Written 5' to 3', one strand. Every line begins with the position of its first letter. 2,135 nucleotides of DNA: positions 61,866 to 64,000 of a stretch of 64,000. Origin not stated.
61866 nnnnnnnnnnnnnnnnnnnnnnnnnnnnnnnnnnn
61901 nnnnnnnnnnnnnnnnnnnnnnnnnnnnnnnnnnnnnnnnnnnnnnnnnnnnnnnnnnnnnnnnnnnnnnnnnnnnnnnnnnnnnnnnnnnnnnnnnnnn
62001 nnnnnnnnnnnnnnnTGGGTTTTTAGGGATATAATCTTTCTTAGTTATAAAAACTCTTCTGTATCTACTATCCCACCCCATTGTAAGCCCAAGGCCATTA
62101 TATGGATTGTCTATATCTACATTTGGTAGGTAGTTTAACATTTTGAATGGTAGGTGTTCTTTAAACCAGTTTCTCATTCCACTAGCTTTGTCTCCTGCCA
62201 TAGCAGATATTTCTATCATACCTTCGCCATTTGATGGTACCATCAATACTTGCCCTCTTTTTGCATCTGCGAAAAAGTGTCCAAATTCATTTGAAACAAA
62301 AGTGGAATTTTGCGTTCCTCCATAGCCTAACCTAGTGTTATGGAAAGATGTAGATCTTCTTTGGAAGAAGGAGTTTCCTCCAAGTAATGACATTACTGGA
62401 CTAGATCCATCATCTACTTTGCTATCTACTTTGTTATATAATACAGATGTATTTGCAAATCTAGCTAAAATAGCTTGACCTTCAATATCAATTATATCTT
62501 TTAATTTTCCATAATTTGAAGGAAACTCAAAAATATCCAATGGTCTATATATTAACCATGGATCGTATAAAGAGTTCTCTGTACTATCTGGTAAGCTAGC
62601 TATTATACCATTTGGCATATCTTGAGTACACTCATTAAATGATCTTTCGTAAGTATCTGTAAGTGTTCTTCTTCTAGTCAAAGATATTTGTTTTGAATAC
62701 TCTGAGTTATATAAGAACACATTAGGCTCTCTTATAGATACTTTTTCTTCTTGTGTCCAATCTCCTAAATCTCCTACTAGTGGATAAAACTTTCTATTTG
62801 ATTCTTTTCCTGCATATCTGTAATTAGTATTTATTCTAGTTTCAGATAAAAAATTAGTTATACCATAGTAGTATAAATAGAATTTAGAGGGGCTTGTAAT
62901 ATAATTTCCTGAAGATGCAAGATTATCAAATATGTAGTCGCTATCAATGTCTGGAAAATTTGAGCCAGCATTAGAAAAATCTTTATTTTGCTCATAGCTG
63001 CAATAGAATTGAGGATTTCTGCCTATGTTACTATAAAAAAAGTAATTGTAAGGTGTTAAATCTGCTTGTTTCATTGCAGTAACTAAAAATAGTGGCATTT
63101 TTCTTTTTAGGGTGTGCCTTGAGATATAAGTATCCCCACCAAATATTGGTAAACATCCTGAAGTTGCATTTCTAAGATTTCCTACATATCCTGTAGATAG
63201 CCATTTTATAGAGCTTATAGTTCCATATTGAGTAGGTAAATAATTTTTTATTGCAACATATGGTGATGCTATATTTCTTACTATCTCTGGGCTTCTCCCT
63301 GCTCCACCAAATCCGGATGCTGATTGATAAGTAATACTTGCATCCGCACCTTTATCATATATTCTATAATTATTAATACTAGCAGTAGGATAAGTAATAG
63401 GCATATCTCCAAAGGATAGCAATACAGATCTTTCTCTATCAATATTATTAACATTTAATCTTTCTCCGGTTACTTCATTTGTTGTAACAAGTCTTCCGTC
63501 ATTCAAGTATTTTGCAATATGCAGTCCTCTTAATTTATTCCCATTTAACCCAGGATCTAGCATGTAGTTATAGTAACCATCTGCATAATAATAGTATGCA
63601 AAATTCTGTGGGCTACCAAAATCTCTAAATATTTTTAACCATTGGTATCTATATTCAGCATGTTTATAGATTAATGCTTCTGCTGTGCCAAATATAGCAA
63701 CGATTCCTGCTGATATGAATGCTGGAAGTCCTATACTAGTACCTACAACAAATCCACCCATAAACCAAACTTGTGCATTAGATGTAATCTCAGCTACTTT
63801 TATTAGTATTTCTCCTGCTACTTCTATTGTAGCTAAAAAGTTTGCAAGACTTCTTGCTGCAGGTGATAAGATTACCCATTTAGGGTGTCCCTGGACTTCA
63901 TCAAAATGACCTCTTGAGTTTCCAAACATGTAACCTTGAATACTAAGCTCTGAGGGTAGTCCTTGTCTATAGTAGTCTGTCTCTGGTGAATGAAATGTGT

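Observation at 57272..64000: Three consecutive fiber/adhesin genes share an N-proximal CP[DE]GY[ET][LY] Cys-rich module; the largest is modular, with 4 cadherin-like repeats and a DUF1566-like end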

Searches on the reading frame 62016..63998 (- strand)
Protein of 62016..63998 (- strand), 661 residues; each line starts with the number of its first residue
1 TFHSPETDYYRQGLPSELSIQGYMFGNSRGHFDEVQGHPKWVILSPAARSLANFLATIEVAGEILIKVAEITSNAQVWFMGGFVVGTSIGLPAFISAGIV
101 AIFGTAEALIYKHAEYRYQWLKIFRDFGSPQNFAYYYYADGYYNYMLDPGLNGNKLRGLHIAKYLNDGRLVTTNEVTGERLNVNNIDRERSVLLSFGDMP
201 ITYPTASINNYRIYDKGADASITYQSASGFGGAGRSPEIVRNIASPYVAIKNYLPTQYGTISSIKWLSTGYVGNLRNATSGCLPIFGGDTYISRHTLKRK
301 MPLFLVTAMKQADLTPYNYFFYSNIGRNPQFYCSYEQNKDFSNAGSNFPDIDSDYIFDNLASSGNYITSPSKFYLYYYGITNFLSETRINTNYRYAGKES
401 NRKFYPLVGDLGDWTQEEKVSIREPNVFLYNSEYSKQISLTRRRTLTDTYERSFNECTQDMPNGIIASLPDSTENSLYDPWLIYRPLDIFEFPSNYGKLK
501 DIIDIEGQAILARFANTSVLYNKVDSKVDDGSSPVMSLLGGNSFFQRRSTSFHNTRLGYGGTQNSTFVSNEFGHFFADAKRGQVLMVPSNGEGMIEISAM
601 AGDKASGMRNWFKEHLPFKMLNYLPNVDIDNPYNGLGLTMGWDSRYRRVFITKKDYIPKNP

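Call 11: search_dna_similar(query=window:62016-63998:-, collection=phages, mode=protein, max_rows=30)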
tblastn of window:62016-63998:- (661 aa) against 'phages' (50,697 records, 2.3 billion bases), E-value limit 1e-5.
Records with a match: 10; places in all: 10; records where one place covers at least 80% of the query: 9.
Best place of each record, by identity: <60% 10.
By first word of the organism name: Cellulophaga 7; Bacteriophage 1; phage 1; Leptolyngbya 1.
By host as written in the record: Cellulophaga baltica #18 2; Cellulophaga baltica #4 2; Cellulophaga baltica #17 2; - 2; Cellulophaga baltica #13 1; Leptolyngbya boryana 1.
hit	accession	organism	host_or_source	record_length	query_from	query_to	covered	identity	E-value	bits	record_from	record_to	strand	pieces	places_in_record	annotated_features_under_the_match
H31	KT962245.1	Cellulophaga phage phi4:1_13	Cellulophaga baltica #13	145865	1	658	100%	50.8%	0e+0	631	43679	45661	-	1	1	structural protein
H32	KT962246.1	Cellulophaga phage phi4:1_18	Cellulophaga baltica #18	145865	1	658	100%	50.8%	0e+0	631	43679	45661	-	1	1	structural protein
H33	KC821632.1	Cellulophaga phage phi4:1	Cellulophaga baltica #4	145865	1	658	100%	50.8%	0e+0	631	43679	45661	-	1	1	structural protein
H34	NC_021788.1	Cellulophaga phage phi4:1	Cellulophaga baltica #4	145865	1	658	100%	50.8%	0e+0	631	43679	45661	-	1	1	virion structural protein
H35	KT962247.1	Cellulophaga phage phi17:2_18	Cellulophaga baltica #18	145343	1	658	100%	50.8%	0e+0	630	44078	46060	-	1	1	structural protein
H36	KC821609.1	Cellulophaga phage phi17:2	Cellulophaga baltica #17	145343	1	658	100%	50.8%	0e+0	630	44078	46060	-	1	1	structural protein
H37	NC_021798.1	Cellulophaga phage phi17:2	Cellulophaga baltica #17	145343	1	658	100%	50.8%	0e+0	630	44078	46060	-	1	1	virion structural protein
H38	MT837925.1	Bacteriophage sp.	human fecal samples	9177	1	658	100%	38.9%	3e-129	426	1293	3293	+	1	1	record has no annotation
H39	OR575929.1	phage csAssE-Sib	human gut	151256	1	661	100%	36.7%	1e-116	390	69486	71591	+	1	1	structural protein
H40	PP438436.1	Leptolyngbya phage Lbo-JY46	Leptolyngbya boryana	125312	149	660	77%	34.6%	3e-67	246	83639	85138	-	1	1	hypothetical protein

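Call 14: get_annotated_region(hit=H38, flank=5000)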
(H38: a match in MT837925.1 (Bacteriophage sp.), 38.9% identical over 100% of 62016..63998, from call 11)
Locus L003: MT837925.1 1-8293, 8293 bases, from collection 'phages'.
description: UNVERIFIED: Bacteriophage sp. clone scaffold_6162 genomic sequence.
organism: Bacteriophage sp. (NCBI taxid 38018)
taxonomy: Viruses
host: -; source: human fecal samples; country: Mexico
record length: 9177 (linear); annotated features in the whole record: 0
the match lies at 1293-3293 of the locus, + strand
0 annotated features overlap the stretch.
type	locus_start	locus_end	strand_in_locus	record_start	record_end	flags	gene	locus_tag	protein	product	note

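Call 15: get_annotated_region(hit=H40, flank=8000)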
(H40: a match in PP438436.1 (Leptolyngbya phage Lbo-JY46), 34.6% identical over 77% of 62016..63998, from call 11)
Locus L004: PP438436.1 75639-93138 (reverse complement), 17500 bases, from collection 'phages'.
description: Leptolyngbya phage Lbo-JY46, complete genome.
organism: Leptolyngbya phage Lbo-JY46 (NCBI taxid 3128135)
taxonomy: Viruses; Duplodnaviria; Heunggongvirae; Uroviricota; Caudoviricetes
host: Leptolyngbya boryana; source: China; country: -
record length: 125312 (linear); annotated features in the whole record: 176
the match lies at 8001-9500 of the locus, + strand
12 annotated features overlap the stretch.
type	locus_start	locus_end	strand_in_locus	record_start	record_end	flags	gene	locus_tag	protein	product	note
CDS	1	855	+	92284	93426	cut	-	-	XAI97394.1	hypothetical protein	gp257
CDS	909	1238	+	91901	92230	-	-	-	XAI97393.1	hypothetical protein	-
CDS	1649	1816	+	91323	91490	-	-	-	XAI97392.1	hypothetical protein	-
CDS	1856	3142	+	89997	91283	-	-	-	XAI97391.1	hypothetical protein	-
CDS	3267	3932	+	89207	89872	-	-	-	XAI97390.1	hypothetical protein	-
CDS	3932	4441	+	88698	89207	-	-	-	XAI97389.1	hypothetical protein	-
CDS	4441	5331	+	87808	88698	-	-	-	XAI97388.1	hypothetical protein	-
CDS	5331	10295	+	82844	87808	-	-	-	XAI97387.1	hypothetical protein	-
CDS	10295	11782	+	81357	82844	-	-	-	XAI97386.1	hypothetical protein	-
CDS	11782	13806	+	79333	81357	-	-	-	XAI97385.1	hypothetical protein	-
CDS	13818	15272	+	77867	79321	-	-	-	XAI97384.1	hypothetical protein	-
CDS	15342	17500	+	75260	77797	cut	-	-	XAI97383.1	hypothetical protein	-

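Call 21: search_solved_structures(query=window:62016-63998:-, max_evalue=1, show_alignments=1)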
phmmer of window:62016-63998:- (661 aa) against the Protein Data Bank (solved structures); distinct sequences matched with E-value up to 1: 1.
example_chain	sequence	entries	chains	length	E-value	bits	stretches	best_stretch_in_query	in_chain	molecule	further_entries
6riw_A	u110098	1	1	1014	0.49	12.1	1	317-411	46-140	ORF10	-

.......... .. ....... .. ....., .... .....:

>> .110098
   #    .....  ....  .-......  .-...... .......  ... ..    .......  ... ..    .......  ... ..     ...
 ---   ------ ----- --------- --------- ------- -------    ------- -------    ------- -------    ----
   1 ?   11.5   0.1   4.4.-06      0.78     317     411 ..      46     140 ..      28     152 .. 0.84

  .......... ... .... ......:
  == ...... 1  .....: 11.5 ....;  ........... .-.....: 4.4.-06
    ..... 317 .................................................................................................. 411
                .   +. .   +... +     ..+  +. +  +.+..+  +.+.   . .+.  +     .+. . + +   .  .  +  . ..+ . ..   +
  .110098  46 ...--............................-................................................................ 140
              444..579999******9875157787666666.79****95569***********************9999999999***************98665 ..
